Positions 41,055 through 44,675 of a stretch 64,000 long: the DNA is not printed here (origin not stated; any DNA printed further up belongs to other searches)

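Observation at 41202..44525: Multidomain putative capsule polymerase: TagF-like, HAD-like and an unassigned C-terminal domain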

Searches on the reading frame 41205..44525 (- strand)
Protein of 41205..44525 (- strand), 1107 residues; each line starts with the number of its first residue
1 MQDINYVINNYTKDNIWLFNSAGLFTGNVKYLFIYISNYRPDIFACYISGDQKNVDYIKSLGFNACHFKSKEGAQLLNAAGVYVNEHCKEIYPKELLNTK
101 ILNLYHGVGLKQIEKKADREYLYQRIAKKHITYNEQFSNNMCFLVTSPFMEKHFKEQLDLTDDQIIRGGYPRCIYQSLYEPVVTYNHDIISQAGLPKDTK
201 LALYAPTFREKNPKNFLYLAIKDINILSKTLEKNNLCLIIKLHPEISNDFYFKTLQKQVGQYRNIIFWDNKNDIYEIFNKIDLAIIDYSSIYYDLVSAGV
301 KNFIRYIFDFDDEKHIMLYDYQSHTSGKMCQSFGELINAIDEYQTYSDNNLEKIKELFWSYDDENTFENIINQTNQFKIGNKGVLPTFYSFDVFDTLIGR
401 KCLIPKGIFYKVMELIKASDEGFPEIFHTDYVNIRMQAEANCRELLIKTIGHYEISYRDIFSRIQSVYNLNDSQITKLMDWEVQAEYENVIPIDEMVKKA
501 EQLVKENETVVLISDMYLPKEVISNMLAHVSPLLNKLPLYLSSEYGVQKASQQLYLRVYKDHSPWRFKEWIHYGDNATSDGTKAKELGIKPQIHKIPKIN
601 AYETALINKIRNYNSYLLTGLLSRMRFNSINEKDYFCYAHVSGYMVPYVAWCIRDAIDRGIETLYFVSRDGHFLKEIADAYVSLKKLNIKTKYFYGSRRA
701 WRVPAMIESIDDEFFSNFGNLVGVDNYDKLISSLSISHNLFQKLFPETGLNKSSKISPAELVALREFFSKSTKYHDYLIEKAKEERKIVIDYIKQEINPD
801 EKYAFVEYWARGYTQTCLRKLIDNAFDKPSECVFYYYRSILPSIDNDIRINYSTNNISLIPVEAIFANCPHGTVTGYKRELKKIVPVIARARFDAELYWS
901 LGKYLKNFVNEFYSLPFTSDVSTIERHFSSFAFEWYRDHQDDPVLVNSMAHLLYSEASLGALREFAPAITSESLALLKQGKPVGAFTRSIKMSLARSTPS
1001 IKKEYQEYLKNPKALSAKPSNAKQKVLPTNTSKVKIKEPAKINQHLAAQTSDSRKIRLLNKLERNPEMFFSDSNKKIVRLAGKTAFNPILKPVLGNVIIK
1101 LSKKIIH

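Call 6: search_solved_structures(query=window:41205-44525:-, max_evalue=1, show_alignments=3)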
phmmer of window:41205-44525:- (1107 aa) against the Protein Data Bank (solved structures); distinct sequences matched with E-value up to 1: 3.
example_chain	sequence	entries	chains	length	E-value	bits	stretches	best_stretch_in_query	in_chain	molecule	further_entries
8a0c_A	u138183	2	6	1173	1.2e-179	602.6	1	14-1020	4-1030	Bcs3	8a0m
9h50_A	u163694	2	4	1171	1.7e-179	602.1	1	14-1020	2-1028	Bcs3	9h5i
6v2t_A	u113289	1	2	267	0.007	17.3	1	44-108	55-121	dTDP-4-amino-4,6-dideoxyglucose formyltransferase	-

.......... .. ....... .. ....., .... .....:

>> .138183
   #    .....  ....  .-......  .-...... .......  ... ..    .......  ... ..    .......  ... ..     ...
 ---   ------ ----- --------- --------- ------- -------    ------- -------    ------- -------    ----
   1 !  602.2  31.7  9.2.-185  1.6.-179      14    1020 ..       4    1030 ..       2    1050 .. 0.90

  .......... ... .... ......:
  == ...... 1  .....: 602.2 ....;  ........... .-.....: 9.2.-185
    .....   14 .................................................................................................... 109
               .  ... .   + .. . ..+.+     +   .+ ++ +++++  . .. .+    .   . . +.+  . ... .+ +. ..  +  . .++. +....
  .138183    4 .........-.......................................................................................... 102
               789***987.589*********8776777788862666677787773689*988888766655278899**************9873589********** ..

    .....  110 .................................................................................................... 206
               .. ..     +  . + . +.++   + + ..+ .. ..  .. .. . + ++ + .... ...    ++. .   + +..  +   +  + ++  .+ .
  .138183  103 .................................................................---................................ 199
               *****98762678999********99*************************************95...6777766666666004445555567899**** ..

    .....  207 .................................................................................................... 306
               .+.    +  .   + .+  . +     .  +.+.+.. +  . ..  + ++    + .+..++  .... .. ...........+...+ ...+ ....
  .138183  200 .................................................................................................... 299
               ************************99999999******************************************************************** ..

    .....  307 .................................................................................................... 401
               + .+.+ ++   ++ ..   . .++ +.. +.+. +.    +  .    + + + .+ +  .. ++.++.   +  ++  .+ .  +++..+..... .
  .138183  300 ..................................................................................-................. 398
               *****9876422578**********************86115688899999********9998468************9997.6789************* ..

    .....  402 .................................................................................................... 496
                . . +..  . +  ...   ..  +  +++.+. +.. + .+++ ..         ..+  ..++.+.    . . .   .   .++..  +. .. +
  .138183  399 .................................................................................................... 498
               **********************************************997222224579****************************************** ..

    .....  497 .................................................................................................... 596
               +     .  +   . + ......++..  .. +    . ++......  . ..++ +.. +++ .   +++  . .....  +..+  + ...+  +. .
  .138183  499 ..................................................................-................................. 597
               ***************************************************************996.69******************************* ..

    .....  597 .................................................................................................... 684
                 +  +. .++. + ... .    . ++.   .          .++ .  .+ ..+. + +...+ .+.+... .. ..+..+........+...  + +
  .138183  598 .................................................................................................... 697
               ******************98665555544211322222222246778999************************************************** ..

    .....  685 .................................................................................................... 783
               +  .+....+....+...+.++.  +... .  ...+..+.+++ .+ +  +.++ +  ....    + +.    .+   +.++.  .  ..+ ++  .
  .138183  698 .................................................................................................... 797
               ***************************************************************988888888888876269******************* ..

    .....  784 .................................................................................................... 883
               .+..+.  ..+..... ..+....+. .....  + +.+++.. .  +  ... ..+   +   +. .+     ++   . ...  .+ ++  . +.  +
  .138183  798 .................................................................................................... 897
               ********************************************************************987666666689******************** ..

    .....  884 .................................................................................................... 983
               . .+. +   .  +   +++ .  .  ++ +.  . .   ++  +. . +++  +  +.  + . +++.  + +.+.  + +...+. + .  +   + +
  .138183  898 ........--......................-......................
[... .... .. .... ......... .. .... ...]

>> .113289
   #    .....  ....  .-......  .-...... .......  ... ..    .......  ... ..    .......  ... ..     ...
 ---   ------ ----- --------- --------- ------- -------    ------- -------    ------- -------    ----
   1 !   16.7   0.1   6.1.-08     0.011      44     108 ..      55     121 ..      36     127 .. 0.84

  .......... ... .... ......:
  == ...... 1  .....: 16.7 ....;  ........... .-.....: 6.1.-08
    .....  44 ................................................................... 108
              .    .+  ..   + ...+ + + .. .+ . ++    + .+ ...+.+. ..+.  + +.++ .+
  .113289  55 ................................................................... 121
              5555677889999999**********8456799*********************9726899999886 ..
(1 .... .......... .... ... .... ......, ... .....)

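Call 8: profile_search(protein=window:41205-44525:-)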
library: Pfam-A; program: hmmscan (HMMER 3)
A. the first sequence (1107 residues): domains with independent E <= 10: 2; with E <= 0.001: 1
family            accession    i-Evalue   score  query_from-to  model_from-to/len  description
Glyphos_transf    PF04464.20    1.8e-35   123.1      12-372        11-363/367  CDP-Glycerol:Poly(glycerophosphate) glycerophosphotransferase
DUF7574           PF24459.1        0.37    11.2     321-369        42-89/107  Domain of unknown function (DUF7574)
